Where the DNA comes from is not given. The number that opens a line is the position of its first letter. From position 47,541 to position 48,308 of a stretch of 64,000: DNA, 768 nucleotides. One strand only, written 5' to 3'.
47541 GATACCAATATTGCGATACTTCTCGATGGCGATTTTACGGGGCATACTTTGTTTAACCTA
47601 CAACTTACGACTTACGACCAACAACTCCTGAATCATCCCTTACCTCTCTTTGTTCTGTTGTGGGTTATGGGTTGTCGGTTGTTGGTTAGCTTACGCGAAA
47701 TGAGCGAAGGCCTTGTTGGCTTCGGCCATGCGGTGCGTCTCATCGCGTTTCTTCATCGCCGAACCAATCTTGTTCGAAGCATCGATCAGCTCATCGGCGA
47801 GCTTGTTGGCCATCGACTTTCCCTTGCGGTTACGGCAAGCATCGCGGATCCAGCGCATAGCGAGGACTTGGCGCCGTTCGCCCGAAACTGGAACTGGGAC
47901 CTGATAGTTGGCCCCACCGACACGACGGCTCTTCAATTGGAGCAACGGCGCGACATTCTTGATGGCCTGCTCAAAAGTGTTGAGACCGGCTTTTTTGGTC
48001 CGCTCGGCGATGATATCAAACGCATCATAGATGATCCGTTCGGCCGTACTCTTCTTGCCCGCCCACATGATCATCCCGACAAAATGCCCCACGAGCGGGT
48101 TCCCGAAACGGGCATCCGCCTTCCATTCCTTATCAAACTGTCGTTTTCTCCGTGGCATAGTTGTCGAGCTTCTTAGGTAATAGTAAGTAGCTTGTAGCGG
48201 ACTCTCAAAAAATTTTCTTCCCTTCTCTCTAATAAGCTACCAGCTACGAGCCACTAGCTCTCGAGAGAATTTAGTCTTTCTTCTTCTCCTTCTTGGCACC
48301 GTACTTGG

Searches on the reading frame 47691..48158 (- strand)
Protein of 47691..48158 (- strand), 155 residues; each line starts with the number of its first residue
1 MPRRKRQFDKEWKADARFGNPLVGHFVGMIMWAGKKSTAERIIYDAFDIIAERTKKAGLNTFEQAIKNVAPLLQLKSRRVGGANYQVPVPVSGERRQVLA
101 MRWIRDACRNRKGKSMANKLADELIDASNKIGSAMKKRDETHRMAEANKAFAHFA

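Call 54: search_protein_families(library=pfam, proteins=[window:47691-48158:-], max_evalue=0.01)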
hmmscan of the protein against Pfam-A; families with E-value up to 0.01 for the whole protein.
window:47691-48158:- (155 aa): 1 family
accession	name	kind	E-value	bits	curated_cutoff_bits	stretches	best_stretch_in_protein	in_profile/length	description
PF00177.27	Ribosomal_S7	-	6.7e-59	198.2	24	1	2-149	1-148/148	Ribosomal protein S7p/S5e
